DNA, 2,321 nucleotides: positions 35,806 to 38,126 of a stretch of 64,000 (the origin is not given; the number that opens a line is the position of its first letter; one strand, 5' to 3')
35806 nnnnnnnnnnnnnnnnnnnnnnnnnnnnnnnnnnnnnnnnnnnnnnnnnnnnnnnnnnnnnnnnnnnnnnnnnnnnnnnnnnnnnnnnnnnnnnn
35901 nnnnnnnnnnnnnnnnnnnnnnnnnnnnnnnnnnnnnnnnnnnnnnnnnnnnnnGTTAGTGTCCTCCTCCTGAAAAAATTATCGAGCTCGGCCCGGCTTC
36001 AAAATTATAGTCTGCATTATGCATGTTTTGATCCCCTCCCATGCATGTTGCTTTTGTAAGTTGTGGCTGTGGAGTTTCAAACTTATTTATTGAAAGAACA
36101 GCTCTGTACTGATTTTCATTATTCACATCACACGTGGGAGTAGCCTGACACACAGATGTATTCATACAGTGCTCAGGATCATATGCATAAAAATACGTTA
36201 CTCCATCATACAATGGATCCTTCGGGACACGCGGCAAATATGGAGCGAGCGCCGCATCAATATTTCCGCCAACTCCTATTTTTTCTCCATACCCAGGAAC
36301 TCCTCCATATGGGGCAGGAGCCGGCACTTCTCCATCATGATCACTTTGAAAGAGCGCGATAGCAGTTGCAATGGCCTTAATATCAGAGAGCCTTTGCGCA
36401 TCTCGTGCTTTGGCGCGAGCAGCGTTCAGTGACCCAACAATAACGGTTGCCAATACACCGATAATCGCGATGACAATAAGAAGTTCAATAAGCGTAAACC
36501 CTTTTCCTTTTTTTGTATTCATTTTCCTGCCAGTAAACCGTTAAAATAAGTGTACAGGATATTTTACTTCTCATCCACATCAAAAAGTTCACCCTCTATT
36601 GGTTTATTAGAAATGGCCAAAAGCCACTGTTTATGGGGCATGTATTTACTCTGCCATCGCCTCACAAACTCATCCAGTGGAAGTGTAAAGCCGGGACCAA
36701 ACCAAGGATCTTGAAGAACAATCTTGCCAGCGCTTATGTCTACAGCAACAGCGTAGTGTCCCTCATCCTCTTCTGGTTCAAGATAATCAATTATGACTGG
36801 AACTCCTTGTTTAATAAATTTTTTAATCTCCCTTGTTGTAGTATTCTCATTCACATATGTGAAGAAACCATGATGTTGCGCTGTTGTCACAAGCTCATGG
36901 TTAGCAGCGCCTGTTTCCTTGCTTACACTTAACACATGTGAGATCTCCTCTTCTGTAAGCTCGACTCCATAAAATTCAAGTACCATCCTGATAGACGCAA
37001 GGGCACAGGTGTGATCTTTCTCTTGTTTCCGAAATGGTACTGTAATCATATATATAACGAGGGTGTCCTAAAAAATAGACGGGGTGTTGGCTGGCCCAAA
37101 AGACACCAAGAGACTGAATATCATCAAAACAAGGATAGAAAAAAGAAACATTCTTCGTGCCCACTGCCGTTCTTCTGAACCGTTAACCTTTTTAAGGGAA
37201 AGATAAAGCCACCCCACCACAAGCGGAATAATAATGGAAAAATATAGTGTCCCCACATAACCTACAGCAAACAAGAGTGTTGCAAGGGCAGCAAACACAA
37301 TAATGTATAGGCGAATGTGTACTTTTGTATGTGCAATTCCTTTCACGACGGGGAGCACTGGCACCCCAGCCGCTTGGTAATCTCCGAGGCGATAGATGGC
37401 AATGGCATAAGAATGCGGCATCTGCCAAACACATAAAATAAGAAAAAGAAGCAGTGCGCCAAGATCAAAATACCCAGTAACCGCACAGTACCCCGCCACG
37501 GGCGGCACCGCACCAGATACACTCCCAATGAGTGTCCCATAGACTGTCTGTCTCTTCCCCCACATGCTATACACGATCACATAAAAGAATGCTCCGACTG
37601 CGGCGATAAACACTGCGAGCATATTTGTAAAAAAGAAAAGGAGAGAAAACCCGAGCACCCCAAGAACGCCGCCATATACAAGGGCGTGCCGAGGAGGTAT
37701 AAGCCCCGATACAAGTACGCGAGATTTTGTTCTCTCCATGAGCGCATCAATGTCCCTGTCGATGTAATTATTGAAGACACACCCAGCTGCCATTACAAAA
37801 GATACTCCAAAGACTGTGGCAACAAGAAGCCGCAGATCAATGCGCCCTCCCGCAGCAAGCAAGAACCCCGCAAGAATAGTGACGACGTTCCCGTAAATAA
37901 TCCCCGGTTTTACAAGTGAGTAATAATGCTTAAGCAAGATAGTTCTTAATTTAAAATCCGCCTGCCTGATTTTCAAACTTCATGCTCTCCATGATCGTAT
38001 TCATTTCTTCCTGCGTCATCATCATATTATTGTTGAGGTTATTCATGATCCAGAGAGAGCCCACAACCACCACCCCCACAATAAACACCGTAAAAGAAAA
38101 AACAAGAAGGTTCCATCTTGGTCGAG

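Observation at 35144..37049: A type IV pilin gene sandwiched between two paralogous stand-alone C39-like cysteine peptidase genes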

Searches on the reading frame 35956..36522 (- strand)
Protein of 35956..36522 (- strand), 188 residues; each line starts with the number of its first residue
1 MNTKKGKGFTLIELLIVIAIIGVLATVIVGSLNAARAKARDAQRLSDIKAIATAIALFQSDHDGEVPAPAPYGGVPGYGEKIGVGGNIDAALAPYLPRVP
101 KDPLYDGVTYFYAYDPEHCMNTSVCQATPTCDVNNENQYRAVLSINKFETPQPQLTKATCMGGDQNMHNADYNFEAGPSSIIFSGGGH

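Call 3: search_protein_families(library=pfam, proteins=[window:35956-36522:-], max_evalue=1)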
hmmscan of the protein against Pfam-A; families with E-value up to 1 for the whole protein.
window:35956-36522:- (188 aa): 2 families
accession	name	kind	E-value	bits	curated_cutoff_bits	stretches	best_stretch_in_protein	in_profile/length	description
PF07963.17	N_methyl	-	1.6e-08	34.2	21.2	1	4-28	2-26/27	Prokaryotic N-terminal methylation motif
PF11773.13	ComGE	-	0.023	15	25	1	11-60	2-49/82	Competence system putative prepilin ComGE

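Call 4: search_protein_families(library=ncbifam, proteins=[window:35956-36522:-], max_evalue=1)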
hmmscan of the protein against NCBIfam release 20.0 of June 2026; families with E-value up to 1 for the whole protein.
window:35956-36522:- (188 aa): 18 families
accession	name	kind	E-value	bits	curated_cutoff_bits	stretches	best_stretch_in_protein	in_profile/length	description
TIGR01710.1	typeII_sec_gspG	equivalog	2.4e-12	47.1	88.85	1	7-118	1-107/134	type II secretion system major pseudopilin GspG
NF041775.1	typeIV_PilA_Myxo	equivalog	2.2e-09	37.6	400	1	5-64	9-68/214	type IV pilin protein PilA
TIGR01708.2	typeII_sec_gspH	equivalog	8.7e-09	35.6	80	1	7-58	2-56/169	type II secretion system minor pseudopilin GspH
TIGR02532.1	IV_pilin_GFxxxE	domain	9e-08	31.7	16.3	1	7-28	2-23/24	prepilin-type N-terminal cleavage/methylation domain-containing protein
NF040999.1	pilin_ComGC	equivalog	2e-07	31.1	75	1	7-63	2-58/84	competence type IV pilus major pilin ComGC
NF007862.0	PRK10574.1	equivalog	4.9e-07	30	138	1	4-76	2-74/145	prepilin peptidase-dependent pilin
NF041013.1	T4P_ComGE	equivalog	5.6e-07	29.6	49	1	4-45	1-42/83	competence type IV pilus minor pilin ComGE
TIGR02596.1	TIGR02596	subfamily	9.5e-05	22.6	70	1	9-56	1-51/196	Verru_Chthon cassette protein D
TIGR01707.1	gspI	equivalog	0.00068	20.1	44.35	1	8-56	1-45/101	type II secretion system minor pseudopilin GspI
NF007800.0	PRK10506.1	equivalog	0.00098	19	158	1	3-45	5-47/163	prepilin peptidase-dependent protein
NF040982.1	ComGD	equivalog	0.0012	19.2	70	1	7-49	2-44/139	competence type IV pilus minor pilin ComGD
NF047828.1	T3SSXpsI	equivalog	0.002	18.1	150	1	7-47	2-42/132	type II secretion system protein XpsI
TIGR01711.1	gspJ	equivalog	0.0045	16.8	64.85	1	7-50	1-48/192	type II secretion system minor pseudopilin GspJ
TIGR02599.1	TIGR02599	subfamily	0.0061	15.8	256.5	1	8-42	1-35/361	Verru_Chthon cassette protein C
NF041002.1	pilin_ComGF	equivalog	0.013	15.7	80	1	7-42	2-37/139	competence type IV pilus minor pilin ComGF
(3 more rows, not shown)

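Call 47: find_homologous_proteins(query=window:35956-36522:-, max_evalue=0.00001)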
Query window:35956-36522:- (188 aa): 1128 proteins with E <= 0.00001 among 2588 candidates; the best 120 are listed.
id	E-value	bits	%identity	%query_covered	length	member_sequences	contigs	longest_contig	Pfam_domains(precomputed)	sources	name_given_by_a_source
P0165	4.7e-123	426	100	100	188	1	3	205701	PF07963.18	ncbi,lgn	-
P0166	4.1e-107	374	87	99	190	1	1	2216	PF07963.18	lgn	-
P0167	3.1e-51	192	54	95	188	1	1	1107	PF07963.18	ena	-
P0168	1.8e-45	173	51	88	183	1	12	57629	PF07963.18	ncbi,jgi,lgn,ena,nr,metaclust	ncbi:MAG: General secretion pathway protein G [Parcubacteria group bacterium GW2011_GWA1_47_8]|nr:MA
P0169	1.1e-42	164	52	90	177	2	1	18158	PF07963.18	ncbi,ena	-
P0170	2.6e-40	156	50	92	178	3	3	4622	PF07963.18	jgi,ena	-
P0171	3.9e-39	152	50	93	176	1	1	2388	PF07963.18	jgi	jgi:type II secretion system protein G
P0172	8.3e-39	151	50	90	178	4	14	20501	PF07963.18,PF08334.17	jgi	-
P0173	1.3e-37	147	49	90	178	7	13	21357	PF07963.18,PF08334.17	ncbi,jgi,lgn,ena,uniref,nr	ncbi:hypothetical protein COY32_06255 [candidate division WWE3 bacterium CG_4_10_14_0_2_um_filter_41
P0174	1.7e-37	147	46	91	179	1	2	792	PF07963.18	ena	-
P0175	1.2e-36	144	49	93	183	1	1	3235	PF07963.18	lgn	-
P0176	6.1e-36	142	44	96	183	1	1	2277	PF07963.18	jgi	-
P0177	8.9e-33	131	46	88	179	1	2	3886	PF07963.18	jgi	jgi:general secretion pathway protein G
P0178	3.7e-32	129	47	91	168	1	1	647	PF07963.18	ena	-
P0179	1.8e-31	127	47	94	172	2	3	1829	PF07963.18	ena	-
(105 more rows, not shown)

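Call 48: find_encoding_contigs(protein=P0168, flank=4000, max_places=2)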
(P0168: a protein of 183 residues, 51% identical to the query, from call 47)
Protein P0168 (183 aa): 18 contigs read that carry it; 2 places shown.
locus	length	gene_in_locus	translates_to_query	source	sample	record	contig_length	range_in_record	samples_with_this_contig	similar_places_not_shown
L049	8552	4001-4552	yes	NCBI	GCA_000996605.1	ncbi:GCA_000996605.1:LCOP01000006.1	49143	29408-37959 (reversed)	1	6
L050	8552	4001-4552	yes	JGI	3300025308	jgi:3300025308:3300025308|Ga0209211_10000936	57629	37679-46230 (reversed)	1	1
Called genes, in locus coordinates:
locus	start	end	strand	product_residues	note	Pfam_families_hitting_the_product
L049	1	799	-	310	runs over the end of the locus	PF13102:Phage_int_SAM_5 (weak), PF13495:Phage_int_SAM_4 (faint), PF02899:Phage_int_SAM_1, PF00589:Phage_integrase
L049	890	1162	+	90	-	-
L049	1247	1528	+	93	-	PF00312:Ribosomal_S15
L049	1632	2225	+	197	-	PF01936:NYN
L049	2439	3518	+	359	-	-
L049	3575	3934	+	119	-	PF01258:zf-dskA_traR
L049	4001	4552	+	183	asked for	PF07963:N_methyl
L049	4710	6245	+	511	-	PF13541:ChlI, PF01078:Mg_chelatase, PF07728:AAA_5, PF00493:MCM, PF13335:Mg_chelatase_C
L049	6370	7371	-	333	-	PF01476:LysM, PF23446:LysM1_NFP_LYK (faint), PF23462:LysM3_NFP (faint), PF23473:LysM3_LYK4_5 (faint), PF01476:LysM, PF01551:Peptidase_M23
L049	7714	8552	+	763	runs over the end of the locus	-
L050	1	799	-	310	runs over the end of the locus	PF13102:Phage_int_SAM_5 (weak), PF13495:Phage_int_SAM_4 (faint), PF02899:Phage_int_SAM_1, PF00589:Phage_integrase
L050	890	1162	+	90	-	-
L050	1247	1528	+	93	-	PF00312:Ribosomal_S15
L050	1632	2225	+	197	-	PF01936:NYN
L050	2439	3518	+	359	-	-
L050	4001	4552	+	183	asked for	PF07963:N_methyl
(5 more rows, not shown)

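Call 49: find_encoding_contigs(protein=P0169, flank=4000, max_places=2)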
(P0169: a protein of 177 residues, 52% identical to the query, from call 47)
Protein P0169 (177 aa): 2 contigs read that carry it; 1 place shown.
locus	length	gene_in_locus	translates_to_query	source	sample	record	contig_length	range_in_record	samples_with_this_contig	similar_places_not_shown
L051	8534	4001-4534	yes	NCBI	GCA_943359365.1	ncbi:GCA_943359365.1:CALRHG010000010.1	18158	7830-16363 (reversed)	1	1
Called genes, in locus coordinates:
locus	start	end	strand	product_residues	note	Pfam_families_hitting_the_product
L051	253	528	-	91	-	-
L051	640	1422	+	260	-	-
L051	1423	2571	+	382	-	PF01098:FTSW_RODA_SPOVE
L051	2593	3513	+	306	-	PF00763:THF_DHG_CYH, PF02882:THF_DHG_CYH_C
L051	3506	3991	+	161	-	PF01569:PAP2, PF14378:PAP2_3 (weak)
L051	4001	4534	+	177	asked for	PF07963:N_methyl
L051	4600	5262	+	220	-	PF01797:Y1_Tnp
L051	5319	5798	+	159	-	PF07963:N_methyl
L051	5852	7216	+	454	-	PF21760:SecD_1st, PF22599:SecDF_P1_head, PF02355:SecD_SecF_C, PF03176:MMPL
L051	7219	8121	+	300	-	PF07549:Sec_GG (weak), PF02355:SecD_SecF_C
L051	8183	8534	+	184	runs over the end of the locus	PF04011:LemA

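Call 50: find_encoding_contigs(protein=P0172, flank=4000, max_places=2)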
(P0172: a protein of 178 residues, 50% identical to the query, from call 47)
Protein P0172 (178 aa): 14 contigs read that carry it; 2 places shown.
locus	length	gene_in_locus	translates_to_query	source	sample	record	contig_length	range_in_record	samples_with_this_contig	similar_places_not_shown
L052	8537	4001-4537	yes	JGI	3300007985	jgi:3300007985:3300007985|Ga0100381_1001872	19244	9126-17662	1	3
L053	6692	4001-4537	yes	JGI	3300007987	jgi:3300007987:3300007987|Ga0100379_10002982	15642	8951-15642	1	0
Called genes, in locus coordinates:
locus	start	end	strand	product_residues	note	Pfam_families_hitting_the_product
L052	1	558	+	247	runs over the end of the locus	-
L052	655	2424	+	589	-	PF13230:GATase_4 (weak), PF13522:GATase_6, PF13537:GATase_7, PF01380:SIS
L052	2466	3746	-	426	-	PF03952:Enolase_N, PF00113:Enolase_C, PF13378:MR_MLE_C (weak)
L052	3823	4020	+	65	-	-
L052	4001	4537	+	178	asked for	PF07963:N_methyl, PF08334:T2SSG (weak)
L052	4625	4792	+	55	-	-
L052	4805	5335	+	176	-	PF07963:N_methyl (weak), PF08334:T2SSG (weak)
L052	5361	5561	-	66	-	-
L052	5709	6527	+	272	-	PF01797:Y1_Tnp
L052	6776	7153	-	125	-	-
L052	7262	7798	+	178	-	PF01040:UbiA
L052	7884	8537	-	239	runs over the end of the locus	PF02163:Peptidase_M50 (weak)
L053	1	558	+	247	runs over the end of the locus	-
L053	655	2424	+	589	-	PF13230:GATase_4 (weak), PF13522:GATase_6, PF13537:GATase_7, PF01380:SIS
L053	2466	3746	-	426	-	PF03952:Enolase_N, PF00113:Enolase_C, PF13378:MR_MLE_C (weak)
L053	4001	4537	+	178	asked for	PF07963:N_methyl, PF08334:T2SSG (weak)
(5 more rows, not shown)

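Call 64: search_protein_families(library=padloc, proteins=[window:35956-36522:-], max_evalue=0.01)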
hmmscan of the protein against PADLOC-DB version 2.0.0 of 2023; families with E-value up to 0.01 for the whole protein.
window:35956-36522:- (188 aa): 0 families

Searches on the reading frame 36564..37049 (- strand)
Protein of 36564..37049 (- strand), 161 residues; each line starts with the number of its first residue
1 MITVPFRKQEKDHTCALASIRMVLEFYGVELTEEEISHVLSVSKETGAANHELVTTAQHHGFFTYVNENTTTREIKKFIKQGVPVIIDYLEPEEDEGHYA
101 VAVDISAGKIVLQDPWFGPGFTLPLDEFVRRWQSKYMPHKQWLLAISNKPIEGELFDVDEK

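Call 3: search_protein_families(library=pfam, proteins=[window:36564-37049:-], max_evalue=1)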
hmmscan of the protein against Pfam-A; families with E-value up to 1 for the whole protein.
window:36564-37049:- (161 aa): 5 families
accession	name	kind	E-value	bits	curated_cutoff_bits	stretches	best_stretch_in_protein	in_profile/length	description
PF03412.21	Peptidase_C39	-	6.8e-14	52.3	22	1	5-135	3-124/133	Peptidase C39 family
PF13529.12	Peptidase_C39_2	-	2.3e-12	48.1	24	1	3-116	2-143/143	Peptidase_C39 like family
PF12385.14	Peptidase_C70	-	7.5e-09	36.1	19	1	3-130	6-138/141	Papain-like cysteine protease AvrRpt2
PF11814.14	DUF3335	-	0.037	14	25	0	52-117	100-167/206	Peptidase_C39 like family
PF04664.18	OGFr_N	-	0.09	12.7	22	1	6-39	72-105/208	Opioid growth factor receptor (OGFr) conserved region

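Call 4: search_protein_families(library=ncbifam, proteins=[window:36564-37049:-], max_evalue=1)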
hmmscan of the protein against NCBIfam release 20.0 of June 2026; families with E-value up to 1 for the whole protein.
window:36564-37049:- (161 aa): 3 families
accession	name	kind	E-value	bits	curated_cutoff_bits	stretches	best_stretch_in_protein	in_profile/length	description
NF033920.0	C39_PA2778_fam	equivalog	1.9e-09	37.3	150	1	3-133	4-135/255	PA2778 family cysteine peptidase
TIGR03796.1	NHLM_micro_ABC1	equivalog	1e-05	24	853.3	1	13-128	11-115/710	NHLP family bacteriocin export ABC transporter peptidase/permease/ATPase subunit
TIGR01193.1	bacteriocin_ABC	subfamily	0.004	15.7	523.85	1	12-119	4-107/708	peptide cleavage/export ABC transporter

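Call 29: find_homologous_proteins(query=window:36564-37049:-)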
Query window:36564-37049:- (161 aa): 1 proteins with E <= 0.001 among 33 candidates.
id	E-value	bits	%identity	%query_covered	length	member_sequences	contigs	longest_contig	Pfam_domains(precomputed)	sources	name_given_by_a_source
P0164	2.7e-104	364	100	100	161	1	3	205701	PF12385.15,PF13529.14,PF03412.22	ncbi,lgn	-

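Call 64: search_protein_families(library=padloc, proteins=[window:36564-37049:-], max_evalue=0.01)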
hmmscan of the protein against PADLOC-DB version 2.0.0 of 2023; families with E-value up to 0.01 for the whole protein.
window:36564-37049:- (161 aa): 0 families

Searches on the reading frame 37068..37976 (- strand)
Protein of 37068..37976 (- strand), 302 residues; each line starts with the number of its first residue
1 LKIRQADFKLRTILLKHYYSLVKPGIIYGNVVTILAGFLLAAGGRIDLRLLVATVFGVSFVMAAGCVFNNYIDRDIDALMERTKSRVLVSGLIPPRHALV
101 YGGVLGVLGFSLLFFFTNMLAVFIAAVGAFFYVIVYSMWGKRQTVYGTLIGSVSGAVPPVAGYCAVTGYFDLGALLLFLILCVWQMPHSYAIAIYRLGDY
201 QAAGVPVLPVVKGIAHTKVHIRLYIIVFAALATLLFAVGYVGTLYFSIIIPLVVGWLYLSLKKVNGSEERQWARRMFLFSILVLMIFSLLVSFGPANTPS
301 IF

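Call 24: search_protein_families(library=pfam, proteins=[window:37068-37976:-], max_evalue=0.01)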
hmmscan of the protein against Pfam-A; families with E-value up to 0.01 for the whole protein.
window:37068-37976:- (302 aa): 1 family
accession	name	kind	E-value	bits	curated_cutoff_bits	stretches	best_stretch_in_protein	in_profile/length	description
PF01040.23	UbiA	-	2.6e-66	223.9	34.2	1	31-280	2-249/250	UbiA prenyltransferase family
